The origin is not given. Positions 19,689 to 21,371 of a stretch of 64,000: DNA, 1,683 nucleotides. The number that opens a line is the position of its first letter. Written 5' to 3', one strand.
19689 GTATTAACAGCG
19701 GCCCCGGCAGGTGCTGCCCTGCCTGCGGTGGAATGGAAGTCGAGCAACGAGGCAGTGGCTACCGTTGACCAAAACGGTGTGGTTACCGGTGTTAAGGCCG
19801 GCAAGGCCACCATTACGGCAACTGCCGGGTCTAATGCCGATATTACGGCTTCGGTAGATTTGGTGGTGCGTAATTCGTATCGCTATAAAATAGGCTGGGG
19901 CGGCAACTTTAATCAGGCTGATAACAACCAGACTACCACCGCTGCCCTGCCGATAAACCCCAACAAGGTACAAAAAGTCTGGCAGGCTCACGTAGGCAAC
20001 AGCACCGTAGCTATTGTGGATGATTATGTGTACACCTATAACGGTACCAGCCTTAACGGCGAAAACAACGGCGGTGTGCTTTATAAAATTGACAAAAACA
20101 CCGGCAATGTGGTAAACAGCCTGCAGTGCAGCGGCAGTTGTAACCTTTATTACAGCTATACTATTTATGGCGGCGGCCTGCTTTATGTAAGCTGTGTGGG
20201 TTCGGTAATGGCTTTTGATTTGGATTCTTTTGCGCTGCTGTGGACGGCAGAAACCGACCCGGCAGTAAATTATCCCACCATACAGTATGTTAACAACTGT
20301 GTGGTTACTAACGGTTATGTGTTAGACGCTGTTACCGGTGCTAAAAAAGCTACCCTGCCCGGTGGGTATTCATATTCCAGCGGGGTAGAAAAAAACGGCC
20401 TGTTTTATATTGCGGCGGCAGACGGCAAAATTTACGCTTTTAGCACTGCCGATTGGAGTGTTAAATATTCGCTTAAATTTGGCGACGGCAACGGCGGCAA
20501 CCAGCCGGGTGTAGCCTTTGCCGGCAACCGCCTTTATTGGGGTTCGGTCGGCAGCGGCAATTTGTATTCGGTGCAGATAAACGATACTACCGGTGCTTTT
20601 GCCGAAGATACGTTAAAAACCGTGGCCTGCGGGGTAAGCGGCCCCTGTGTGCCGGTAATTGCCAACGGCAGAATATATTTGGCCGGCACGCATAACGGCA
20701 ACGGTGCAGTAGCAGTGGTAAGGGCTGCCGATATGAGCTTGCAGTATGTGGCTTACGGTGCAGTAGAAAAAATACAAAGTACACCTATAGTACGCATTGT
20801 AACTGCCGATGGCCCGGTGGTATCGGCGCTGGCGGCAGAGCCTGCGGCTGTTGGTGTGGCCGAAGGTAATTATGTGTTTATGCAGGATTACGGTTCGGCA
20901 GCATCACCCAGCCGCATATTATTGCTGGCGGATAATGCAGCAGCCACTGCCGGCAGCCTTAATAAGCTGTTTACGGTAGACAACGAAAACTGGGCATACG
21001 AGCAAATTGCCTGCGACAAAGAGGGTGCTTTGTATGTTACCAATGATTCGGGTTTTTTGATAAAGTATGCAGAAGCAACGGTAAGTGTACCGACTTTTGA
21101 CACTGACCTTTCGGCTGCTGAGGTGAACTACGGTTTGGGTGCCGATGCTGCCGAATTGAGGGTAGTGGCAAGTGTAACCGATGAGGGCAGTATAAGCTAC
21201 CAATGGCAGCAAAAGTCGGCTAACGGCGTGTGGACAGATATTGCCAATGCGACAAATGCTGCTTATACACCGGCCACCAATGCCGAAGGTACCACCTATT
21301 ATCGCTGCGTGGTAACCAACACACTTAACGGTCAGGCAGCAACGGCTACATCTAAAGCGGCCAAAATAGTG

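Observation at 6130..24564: Cobalamin-riboswitch-led operon encodes a cohesin-dockerin/SLH surface assembly built from transcobalamin-like domains, propellers and a subtilase: candidate Gram-positive cell-surface corrinoid-capture complex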

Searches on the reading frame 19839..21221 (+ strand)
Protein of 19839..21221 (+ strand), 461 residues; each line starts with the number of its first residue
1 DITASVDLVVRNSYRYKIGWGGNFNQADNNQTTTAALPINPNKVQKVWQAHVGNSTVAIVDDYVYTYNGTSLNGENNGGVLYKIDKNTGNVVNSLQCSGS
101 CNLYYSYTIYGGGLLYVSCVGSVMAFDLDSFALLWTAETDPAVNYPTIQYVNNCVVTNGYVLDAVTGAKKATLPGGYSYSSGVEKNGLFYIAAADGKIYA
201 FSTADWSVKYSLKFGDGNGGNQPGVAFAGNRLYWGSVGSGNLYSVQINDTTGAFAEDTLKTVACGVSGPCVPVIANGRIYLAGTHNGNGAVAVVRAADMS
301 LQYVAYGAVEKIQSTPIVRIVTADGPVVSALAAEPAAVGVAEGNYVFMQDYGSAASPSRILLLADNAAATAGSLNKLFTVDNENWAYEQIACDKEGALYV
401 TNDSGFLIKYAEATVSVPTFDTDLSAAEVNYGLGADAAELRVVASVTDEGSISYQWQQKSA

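Call 21: search_protein_families(library=pfam, proteins=[window:19839-21221:+], max_evalue=1)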
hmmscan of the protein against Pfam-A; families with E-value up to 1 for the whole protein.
seq(461 aa): 3 families
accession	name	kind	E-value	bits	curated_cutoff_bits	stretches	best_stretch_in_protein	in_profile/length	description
PF13570.13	Beta-prop_ACSF4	-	8.6e-05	22.5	133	2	78-141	112-214/329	Beta-alanine-activating enzyme, beta-propeller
PF20067.5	SSL_N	-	0.00016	21.9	18.9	1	388-408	24-44/46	Strictosidine synthase-like, N-terminal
PF03413.25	PepSY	-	0.12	13.2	24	1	49-93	13-58/60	Peptidase propeptide and YPEB domain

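Call 28: find_homologous_proteins(query=window:19875-21077:+, max_evalue=0.001)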
Query seq(401 aa) (401 aa): 61 proteins with E <= 0.001 among 8000 candidates.
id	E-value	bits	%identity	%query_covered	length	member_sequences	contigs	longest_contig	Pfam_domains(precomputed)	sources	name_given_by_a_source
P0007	2.5e-263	891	100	100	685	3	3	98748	PF00404.25,PF02368.25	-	-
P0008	6.9e-175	600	69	99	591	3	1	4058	PF26182.1,PF00404.25,PF02368.25,PF26918.1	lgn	-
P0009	3.4e-170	584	69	100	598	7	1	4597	PF26182.1,PF00404.25,PF02368.25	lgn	-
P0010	4.1e-149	515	59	100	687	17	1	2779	PF13360.14,PF00404.25,PF02368.25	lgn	-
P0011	3.1e-147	509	60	100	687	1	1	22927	PF26182.1,PF00404.25,PF02368.25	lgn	-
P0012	4.7e-138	479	57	99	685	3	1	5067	PF00404.25,PF02368.25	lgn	-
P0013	1.3e-127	444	54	99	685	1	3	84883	PF26182.1,PF00404.25,PF02368.25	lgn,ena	-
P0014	2.2e-127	443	52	100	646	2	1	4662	PF26182.1,PF00404.25,PF02368.25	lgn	-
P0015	2.6e-124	433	50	99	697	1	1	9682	PF26182.1,PF00404.25,PF02368.25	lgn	-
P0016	9.2e-121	422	49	99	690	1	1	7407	PF26182.1,PF00404.25,PF02368.25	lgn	-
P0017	1.3e-113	398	50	99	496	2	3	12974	PF00404.25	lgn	-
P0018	2.4e-101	358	68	63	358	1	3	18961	PF26182.1,PF02368.25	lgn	-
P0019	1.3e-95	339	47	100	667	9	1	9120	PF00404.25,PF02368.25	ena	-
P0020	2.2e-95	338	48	100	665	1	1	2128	PF13360.14,PF00404.25,PF22359.3,PF02368.25,PF26918.1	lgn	-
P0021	4.4e-95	337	48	100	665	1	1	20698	PF00404.25,PF02368.25,PF26918.1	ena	-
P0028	2.7e-94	334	48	100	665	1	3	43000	PF00404.25,PF02368.25,PF26918.1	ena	-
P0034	9.7e-94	333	47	100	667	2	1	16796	PF26182.1,PF00404.25,PF02368.25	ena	-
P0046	8.7e-93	330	47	100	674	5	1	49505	PF00404.25,PF02368.25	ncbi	-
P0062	1.6e-88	316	46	99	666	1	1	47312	PF00404.25,PF22359.3,PF02368.25,PF26918.1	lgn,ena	-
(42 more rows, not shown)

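Call 29: find_encoding_contigs(protein=P0046, flank=10000, max_places=3)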
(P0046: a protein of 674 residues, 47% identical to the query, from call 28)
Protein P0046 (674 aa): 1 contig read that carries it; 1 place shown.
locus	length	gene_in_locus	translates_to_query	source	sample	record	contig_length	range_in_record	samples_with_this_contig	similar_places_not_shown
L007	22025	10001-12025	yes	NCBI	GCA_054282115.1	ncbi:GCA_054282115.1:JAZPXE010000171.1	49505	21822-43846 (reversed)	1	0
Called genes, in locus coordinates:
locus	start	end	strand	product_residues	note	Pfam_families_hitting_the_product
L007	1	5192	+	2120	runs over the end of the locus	PF00082:Peptidase_S8, PF02225:PA, PF06280:fn3_5 (faint), PF00404:Dockerin_1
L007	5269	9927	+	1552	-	PF00963:Cohesin, PF00404:Dockerin_1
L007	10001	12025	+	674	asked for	PF02368:Big_2, PF00404:Dockerin_1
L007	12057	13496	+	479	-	PF00963:Cohesin, PF14478:DUF4430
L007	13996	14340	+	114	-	PF00239:Resolvase (weak)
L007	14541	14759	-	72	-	-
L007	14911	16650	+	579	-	PF00664:ABC_membrane, PF02463:SMC_N (faint), PF00005:ABC_tran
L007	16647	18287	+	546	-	PF00664:ABC_membrane, PF02463:SMC_N (weak), PF00005:ABC_tran, PF13304:AAA_21 (faint)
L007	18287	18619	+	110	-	PF11756:YgbA_NO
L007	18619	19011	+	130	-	PF04304:DUF454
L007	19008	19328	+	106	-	-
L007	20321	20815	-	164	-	PF06445:GyrI-like, PF14526:Cass2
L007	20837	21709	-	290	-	-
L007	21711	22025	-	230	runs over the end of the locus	PF07155:ECF-ribofla_trS, PF12822:ECF_trnsprt, PF20221:DUF6580 (weak)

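Call 30: find_encoding_contigs(protein=P0013, flank=10000, max_places=2)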
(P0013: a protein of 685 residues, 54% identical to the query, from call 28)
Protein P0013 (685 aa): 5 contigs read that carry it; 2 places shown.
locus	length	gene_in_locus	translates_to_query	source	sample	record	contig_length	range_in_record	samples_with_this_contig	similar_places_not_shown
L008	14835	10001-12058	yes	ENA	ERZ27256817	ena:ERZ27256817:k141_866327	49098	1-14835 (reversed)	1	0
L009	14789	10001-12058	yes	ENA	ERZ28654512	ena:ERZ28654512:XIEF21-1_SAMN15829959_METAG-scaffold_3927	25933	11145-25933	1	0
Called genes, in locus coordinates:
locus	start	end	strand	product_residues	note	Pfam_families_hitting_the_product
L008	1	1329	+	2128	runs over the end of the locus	PF00082:Peptidase_S8, PF02225:PA, PF06280:fn3_5 (faint), PF00404:Dockerin_1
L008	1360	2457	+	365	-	PF00963:Cohesin, PF00395:SLH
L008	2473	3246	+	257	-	PF00963:Cohesin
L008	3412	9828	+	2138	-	PF16640:Big_3_5, PF00041:fn3 (faint), PF16656:Pur_ac_phosph_N (faint), PF00963:Cohesin, PF14478:DUF4430 (weak), PF00395:SLH (weak)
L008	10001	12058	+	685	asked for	PF02368:Big_2, PF26182:Ig_NUP210_5th (weak), PF00404:Dockerin_1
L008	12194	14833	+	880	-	?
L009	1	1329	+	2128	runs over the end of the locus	PF00082:Peptidase_S8, PF02225:PA, PF06280:fn3_5 (faint), PF00404:Dockerin_1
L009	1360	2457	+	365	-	PF00963:Cohesin, PF00395:SLH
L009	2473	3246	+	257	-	PF00963:Cohesin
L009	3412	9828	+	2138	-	PF16640:Big_3_5, PF00041:fn3 (faint), PF16656:Pur_ac_phosph_N (faint), PF00963:Cohesin, PF14478:DUF4430 (weak), PF00395:SLH (weak)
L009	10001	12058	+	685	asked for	PF02368:Big_2, PF26182:Ig_NUP210_5th (weak), PF00404:Dockerin_1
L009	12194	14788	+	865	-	?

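Call 44: predict_structure(alignment_id=A2)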
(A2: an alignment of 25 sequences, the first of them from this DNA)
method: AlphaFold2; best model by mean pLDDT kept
length: 401 residues; sequences in the alignment: 25
mean_pLDDT: 88.7   pTM: 0.89
mean pLDDT of the five models: 88.7, 87.0, 86.6, 86.6, 84.4
residues with pLDDT >= 90: 267; 70-90: 98; 50-70: 21; < 50: 15
segments of 3 or more residues with pLDDT < 50: 315-326
pLDDT, mean of each block of 10 residues (from residue 1): 77 62 91 96 92 91 85 98 92 91 94 96 92 88 95 97 89 94 94 98 73 90 89 96 97 92 94 93 96 92 90 48 56 92 88 94 93 76 92 93 88
secondary structure, 60 per line:
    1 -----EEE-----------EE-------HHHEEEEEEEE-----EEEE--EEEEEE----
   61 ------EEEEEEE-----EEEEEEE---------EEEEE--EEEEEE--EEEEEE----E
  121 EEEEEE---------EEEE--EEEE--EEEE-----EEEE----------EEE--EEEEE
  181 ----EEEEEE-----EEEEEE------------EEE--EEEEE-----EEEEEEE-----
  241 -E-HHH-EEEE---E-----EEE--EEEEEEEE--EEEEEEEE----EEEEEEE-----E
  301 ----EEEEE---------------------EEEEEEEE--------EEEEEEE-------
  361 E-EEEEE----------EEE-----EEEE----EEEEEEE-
elements in order: E6-8 E32-39 E45-48 E51-56 E67-73 E79-85 E95-99 E102-107 E110-115 E120-126 E136-139 E142-145 E148-151 E157-160 E171-173 E176-180 E185-190 E196-201 E214-216 E219-223 E229-235 E248-251 E261-263 E266-273 E276-283 E288-294 E305-309 E331-338 E347-353 E363-367 E378-380 E386-389 E394-400

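Call 48: fold_search(model_id=the predicted structure, library=pdb)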
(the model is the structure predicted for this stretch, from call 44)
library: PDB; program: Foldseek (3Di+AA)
matches with E <= 10: 1960; with E <= 0.001: 1704
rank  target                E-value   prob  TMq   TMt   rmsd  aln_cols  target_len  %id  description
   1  3p1l                  2.7e-14  1.00  0.65  0.71   6.1       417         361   13  Crystal structure of Escherichia coli BamB, a lipoprotein component of the beta-barrel assembly machinery complex, nativ (released 2010-12-22)
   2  3q54                  2.8e-14  1.00  0.66  0.75   5.3       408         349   13  Crystal structure of Escherichia coli BamB (released 2012-05-09)
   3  3q7o                  4.8e-14  1.00  0.60  0.66   6.0       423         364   13  The crystal structure of BamB from the BAM complex in spacegroup P213 (released 2011-02-09)
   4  9mgf_B                5.5e-14  1.00  0.68  0.74   5.2       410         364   13  beta-barrel assembly machine from Escherichia coli in a middle state of substrate assembly (released 2025-12-17)
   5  8orr                  9.4e-14  1.00  0.65  0.74   5.3       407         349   13  Outer membrane protein assembly factor BamB from Klebsiella pneumoniae (released 2024-04-24)
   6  9cnw_B                9.9e-14  1.00  0.67  0.77   5.4       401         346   14  CryoEM structure of the APO-BAM complex in DDM detergent (released 2024-12-25)
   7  3prw                  1.1e-13  1.00  0.65  0.73   5.5       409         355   13  Crystal structure of the lipoprotein BamB (released 2011-01-19)
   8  9a3d_MODEL_1_A        1.3e-13  1.00  0.66  0.68   5.1       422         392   14  Model of E. coli BamB by in-cell photo-crosslinking MS and deep learning (released 2023-02-24)
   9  3q7m                  2.1e-13  1.00  0.64  0.74   5.4       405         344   13  The crystal structure of BamB from the BAM complex in spacegroup I222 (released 2011-02-09)
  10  4xga_A                2.4e-13  1.00  0.64  0.73   5.7       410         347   13  Crystal structure of BamB and BamA P3-5 complex from E.coli (released 2016-01-20)
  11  9co0_B                2.6e-13  1.00  0.64  0.74   5.8       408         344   13  CryoEM structure of BAM in complex with the PTB2 open-state inhibitor (in SMA nanodisc) (released 2024-12-25)
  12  9cnz_B                2.9e-13  1.00  0.65  0.74   5.7       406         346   14  Structure of BAM complexed with PTB2 ligand in detergent (released 2024-12-25)
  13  6lys_B                3.5e-13  1.00  0.66  0.74   5.5       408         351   13  Structure of the BAM complex (released 2021-01-13)
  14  7bnq_B                3.5e-13  1.00  0.65  0.70   6.0       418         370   13  Lateral-closed conformation of the lid-locked BAM complex (BamA E435C S665C, BamBDCE) by cryoEM (released 2021-06-02)
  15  7tt2_B                4.2e-13  1.00  0.64  0.72   5.6       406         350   13  BamABCDE bound to substrate EspP class 3 (released 2022-03-30)
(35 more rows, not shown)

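Call 55: find_encoding_contigs(protein=P0011, flank=10000, max_places=2)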
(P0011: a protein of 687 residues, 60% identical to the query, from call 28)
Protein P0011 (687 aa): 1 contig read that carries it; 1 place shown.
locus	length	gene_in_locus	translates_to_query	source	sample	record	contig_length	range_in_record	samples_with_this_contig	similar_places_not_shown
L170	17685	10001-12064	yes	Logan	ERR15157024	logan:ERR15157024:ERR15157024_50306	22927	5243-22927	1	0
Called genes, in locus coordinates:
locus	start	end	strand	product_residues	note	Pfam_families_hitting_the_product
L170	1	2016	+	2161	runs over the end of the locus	PF00082:Peptidase_S8, PF02225:PA, PF00404:Dockerin_1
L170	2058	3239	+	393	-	PF00963:Cohesin, PF00395:SLH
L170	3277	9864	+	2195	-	PF18889:Beta_helix_3 (faint), PF16640:Big_3_5 (weak), PF00041:fn3 (faint), PF16656:Pur_ac_phosph_N (faint), PF00963:Cohesin, PF00404:Dockerin_1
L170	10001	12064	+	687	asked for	PF02368:Big_2, PF26182:Ig_NUP210_5th (faint), PF00404:Dockerin_1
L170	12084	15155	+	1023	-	PF00963:Cohesin, PF14478:DUF4430 (weak)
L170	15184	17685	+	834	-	?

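Call 56: find_encoding_contigs(protein=P0062, flank=10000, max_places=2)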
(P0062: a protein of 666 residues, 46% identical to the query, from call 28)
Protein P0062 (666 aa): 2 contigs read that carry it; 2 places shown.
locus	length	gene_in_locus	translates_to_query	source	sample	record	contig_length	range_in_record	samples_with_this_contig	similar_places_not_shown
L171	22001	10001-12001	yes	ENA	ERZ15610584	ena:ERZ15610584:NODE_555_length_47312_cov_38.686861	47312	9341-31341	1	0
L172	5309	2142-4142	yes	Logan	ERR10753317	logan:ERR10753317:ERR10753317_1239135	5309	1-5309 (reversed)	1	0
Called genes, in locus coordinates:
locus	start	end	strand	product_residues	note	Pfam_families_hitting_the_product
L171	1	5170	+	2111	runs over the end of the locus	PF00082:Peptidase_S8, PF02225:PA, PF00404:Dockerin_1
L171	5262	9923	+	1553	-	PF00963:Cohesin, PF00404:Dockerin_1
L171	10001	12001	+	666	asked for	PF02368:Big_2, PF22359:Big-like (faint), PF26918:Ig_Eae (weak), PF00404:Dockerin_1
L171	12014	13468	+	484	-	PF00963:Cohesin, PF14478:DUF4430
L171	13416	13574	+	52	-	-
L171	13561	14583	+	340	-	PF13243:SQHop_cyclase_C (faint)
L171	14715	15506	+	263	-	PF14478:DUF4430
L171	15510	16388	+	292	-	-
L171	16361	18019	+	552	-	PF02463:SMC_N, PF03193:RsgA_GTPase (faint), PF09818:ABC_ATPase (faint), PF13476:AAA_23 (faint), PF00005:ABC_tran, PF13304:AAA_21 (weak), PF00005:ABC_tran, PF13304:AAA_21 (weak), +6 more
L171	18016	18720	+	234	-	PF07155:ECF-ribofla_trS, PF12822:ECF_trnsprt, PF20221:DUF6580 (weak)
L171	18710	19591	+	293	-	-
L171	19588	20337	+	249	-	PF01261:AP_endonuc_2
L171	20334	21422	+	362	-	PF02277:DBI_PRT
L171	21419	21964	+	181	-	PF02283:CobU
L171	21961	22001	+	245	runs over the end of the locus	PF02654:CobS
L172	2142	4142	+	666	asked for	PF02368:Big_2, PF22359:Big-like (faint), PF26918:Ig_Eae (weak), PF00404:Dockerin_1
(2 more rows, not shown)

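Call 87: find_encoding_contigs(protein=P0028, flank=10000, max_places=3)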
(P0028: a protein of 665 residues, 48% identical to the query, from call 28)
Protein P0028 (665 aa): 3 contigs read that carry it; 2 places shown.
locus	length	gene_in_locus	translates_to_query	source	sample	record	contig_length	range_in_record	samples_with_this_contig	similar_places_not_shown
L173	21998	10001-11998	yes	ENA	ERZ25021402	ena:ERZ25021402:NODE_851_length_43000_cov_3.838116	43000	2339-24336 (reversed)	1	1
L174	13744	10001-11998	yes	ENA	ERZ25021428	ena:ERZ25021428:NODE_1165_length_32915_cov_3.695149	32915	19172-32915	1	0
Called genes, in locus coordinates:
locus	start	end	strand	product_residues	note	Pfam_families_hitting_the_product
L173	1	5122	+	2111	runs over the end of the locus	PF00082:Peptidase_S8, PF02225:PA, PF00404:Dockerin_1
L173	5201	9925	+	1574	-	PF00963:Cohesin, PF00404:Dockerin_1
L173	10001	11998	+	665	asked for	PF02368:Big_2, PF26918:Ig_Eae (weak), PF00404:Dockerin_1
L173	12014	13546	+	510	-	PF00963:Cohesin, PF14478:DUF4430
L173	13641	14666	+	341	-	PF13243:SQHop_cyclase_C (faint)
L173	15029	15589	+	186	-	PF14478:DUF4430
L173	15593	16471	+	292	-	-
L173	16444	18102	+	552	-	PF02463:SMC_N, PF03193:RsgA_GTPase (faint), PF09818:ABC_ATPase (faint), PF13481:AAA_25 (faint), PF00005:ABC_tran, PF13304:AAA_21 (weak), PF00005:ABC_tran, PF13304:AAA_21 (weak), +5 more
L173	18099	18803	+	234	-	PF07155:ECF-ribofla_trS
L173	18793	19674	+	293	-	-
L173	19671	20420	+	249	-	PF01261:AP_endonuc_2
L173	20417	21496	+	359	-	PF02277:DBI_PRT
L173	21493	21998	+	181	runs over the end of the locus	PF02283:CobU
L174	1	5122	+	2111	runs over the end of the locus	PF00082:Peptidase_S8, PF02225:PA, PF00404:Dockerin_1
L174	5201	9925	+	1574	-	PF00963:Cohesin, PF00404:Dockerin_1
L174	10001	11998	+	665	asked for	PF02368:Big_2, PF26918:Ig_Eae (weak), PF00404:Dockerin_1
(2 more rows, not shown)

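Call 88: find_encoding_contigs(protein=P0034, flank=10000, max_places=2)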
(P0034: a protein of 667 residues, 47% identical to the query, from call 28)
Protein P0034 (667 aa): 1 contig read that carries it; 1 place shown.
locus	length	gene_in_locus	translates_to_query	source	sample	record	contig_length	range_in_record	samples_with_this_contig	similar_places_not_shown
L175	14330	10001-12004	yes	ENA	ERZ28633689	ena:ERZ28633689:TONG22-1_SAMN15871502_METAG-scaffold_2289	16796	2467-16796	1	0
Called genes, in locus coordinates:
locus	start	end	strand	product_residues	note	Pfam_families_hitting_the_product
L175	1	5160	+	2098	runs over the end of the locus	PF00082:Peptidase_S8, PF02225:PA, PF00404:Dockerin_1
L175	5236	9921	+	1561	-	PF00041:fn3 (faint), PF00963:Cohesin, PF00404:Dockerin_1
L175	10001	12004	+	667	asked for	PF02368:Big_2, PF26182:Ig_NUP210_5th (faint), PF00404:Dockerin_1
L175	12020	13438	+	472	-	PF00963:Cohesin, PF14478:DUF4430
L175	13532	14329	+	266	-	?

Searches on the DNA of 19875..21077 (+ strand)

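Call 57: search_rna_families(sources=[L171, L170, L007, L008, L003, L010, L091], threshold=gathering)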
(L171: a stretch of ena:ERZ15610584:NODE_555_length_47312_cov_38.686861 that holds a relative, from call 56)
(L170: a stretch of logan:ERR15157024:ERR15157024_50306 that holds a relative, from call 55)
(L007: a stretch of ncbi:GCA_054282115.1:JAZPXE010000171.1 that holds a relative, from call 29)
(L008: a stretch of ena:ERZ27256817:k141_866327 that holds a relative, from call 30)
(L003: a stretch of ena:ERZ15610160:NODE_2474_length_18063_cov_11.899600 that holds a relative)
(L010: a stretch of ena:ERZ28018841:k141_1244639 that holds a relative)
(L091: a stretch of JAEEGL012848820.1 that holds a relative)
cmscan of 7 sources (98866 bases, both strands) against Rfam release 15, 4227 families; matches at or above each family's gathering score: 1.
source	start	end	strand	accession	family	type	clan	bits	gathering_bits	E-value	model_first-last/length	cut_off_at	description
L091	170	415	+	RF00174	Cobalamin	Cis-reg; riboswitch;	CL00101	48.4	31.5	7.3e-09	1-189/189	no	Cobalamin riboswitch aptamer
